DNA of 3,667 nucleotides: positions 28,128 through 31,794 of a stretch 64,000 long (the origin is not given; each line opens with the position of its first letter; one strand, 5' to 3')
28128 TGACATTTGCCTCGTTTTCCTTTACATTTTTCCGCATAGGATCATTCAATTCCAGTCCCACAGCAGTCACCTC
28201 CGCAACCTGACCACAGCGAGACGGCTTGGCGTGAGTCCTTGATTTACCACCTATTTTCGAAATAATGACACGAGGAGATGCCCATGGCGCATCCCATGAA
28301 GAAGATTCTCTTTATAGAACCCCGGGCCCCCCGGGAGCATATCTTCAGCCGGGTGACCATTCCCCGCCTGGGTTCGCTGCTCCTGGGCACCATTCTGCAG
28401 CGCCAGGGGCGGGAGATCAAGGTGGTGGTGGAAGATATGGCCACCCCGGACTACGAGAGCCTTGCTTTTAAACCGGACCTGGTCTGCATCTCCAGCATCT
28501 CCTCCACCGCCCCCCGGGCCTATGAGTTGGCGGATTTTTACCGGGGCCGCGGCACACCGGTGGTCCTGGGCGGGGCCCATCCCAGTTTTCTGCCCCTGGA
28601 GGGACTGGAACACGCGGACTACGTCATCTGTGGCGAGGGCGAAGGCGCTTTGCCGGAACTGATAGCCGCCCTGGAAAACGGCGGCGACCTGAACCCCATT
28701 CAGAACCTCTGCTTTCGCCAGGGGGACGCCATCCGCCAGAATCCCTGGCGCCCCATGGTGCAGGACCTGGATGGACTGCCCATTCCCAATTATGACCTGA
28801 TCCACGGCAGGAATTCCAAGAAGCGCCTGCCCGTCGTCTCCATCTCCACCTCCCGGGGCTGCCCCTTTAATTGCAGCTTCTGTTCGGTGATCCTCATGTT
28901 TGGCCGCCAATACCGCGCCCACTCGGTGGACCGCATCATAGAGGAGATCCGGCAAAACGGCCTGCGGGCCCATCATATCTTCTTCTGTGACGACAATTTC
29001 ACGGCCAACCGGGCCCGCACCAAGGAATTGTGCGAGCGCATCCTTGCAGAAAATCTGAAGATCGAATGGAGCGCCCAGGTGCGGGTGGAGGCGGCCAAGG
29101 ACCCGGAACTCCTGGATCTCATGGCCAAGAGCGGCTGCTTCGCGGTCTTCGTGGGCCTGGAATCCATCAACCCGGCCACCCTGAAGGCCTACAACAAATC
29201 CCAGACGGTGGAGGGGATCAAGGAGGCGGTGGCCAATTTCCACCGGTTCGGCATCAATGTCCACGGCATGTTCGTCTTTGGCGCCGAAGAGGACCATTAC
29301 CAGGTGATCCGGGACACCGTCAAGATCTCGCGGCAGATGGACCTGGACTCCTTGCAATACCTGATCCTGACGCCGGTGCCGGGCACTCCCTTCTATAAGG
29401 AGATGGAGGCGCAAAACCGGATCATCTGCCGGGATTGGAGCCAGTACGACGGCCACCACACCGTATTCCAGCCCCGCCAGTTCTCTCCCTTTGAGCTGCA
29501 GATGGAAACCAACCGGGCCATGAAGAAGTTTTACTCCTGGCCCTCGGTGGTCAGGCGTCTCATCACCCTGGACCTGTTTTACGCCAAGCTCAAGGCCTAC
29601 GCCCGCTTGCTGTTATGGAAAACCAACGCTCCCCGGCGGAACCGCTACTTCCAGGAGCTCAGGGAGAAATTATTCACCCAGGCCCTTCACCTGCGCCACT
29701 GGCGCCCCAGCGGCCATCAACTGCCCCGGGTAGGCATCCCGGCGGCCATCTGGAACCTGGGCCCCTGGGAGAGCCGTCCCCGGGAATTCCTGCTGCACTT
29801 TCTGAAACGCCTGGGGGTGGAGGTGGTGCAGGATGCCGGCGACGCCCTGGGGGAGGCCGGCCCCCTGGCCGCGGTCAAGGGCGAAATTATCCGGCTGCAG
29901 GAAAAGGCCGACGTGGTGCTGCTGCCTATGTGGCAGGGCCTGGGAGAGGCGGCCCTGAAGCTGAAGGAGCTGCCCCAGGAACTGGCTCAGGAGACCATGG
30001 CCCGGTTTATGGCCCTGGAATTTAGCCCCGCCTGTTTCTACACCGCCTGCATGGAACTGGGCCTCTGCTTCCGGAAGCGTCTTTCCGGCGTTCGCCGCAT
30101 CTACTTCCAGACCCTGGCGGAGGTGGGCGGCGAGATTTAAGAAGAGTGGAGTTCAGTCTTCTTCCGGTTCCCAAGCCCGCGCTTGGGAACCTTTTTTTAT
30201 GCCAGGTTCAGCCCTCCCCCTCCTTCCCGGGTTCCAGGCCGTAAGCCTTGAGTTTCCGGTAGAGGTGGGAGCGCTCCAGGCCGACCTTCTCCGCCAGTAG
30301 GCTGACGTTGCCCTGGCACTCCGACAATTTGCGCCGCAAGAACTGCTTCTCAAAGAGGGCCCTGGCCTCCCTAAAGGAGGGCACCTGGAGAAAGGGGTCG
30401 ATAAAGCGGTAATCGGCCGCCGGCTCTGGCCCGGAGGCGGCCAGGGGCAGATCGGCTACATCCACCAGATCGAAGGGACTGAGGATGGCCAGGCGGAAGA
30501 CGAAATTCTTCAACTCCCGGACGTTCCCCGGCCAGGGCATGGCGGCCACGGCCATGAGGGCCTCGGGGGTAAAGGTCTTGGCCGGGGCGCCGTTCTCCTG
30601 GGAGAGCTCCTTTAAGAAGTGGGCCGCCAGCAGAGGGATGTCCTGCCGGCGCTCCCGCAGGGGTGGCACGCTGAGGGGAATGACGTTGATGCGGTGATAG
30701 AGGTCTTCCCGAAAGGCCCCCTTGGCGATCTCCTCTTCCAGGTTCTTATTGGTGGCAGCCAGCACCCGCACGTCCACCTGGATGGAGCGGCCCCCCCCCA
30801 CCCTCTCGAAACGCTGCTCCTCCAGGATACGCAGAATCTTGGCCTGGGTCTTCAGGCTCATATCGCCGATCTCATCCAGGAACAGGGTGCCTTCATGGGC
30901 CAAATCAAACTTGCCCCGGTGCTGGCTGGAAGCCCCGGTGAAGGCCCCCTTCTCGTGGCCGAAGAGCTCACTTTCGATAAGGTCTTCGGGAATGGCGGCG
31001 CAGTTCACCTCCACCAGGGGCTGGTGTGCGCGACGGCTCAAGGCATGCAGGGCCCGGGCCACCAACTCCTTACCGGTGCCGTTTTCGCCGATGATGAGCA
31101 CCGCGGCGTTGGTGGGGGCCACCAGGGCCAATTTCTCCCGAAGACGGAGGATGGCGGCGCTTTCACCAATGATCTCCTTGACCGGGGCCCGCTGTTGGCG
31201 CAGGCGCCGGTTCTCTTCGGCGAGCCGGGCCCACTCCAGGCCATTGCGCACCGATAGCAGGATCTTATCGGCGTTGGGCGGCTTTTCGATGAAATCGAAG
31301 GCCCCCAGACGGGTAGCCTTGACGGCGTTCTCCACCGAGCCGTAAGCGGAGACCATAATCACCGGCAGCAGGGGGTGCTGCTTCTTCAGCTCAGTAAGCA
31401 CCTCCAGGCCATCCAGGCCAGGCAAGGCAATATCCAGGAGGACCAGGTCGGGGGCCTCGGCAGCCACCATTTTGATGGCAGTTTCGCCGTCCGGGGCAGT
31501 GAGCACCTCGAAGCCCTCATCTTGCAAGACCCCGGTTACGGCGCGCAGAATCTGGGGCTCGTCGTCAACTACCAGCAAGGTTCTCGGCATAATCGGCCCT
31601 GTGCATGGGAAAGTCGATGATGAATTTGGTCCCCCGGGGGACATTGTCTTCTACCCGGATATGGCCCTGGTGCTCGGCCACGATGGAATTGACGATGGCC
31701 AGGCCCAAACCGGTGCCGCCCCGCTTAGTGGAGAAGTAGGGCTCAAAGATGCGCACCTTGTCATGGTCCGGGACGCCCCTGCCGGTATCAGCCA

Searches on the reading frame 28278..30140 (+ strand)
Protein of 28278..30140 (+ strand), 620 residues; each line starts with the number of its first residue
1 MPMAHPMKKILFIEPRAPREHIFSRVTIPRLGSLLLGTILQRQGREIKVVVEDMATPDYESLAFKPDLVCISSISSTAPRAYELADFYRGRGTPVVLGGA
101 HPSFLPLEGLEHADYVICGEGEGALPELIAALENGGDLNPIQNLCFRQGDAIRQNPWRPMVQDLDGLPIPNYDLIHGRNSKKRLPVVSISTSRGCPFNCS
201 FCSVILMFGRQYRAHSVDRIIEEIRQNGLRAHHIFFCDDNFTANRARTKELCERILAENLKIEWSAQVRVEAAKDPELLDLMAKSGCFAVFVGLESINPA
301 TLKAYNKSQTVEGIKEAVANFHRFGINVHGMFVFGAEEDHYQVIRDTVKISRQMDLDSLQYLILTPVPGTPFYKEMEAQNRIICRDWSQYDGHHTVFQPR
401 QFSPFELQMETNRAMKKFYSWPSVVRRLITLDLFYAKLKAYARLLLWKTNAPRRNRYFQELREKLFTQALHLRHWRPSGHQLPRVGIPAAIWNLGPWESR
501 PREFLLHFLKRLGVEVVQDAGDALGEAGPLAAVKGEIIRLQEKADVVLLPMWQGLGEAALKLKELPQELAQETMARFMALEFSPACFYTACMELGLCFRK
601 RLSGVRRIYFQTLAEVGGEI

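Call 48: search_protein_families(library=pfam, proteins=[window:28278-30140:+], max_evalue=0.00001)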
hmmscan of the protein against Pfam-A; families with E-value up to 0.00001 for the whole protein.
window:28278-30140:+ (620 aa): 2 families
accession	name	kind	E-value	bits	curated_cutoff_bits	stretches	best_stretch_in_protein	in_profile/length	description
PF04055.27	Radical_SAM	-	1.1e-21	78.2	29.5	1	189-340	1-157/166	Radical SAM superfamily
PF02310.24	B12-binding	-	2.9e-14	53.4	32.1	1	28-128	12-120/121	B12 binding domain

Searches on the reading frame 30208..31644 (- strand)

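Call 12: search_protein_families(library=pfam, proteins=[window:30208-31644:-], max_evalue=0.00001)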
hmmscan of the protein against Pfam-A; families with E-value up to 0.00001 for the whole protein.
window:30208-31644:- (478 aa): 7 families
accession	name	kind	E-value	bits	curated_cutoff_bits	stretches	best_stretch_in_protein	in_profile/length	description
PF00158.32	Sigma54_activat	-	1.5e-71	239.9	20.2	1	158-324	1-167/168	Sigma-54 interaction domain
PF00072.30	Response_reg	-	5.5e-31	107.4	30.2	1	24-132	2-110/111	Response regulator receiver domain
PF14532.12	Sigma54_activ_2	-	1e-24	87.7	25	1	159-329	1-138/138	Sigma-54 interaction domain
PF25601.1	AAA_lid_14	-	3.2e-23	81.8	27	1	330-406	1-77/87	AAA+ ATPase lid domain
PF07728.20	AAA_5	-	2.7e-08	34.3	22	1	182-302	2-125/139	AAA domain (dynein-related subfamily)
PF02954.25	HTH_8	-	1.5e-07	31.5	22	1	428-468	2-42/42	Bacterial regulatory protein, Fis family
PF01078.27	Mg_chelatase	-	1.5e-06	28.2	20.3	0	169-278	12-134/207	Magnesium chelatase, subunit ChlI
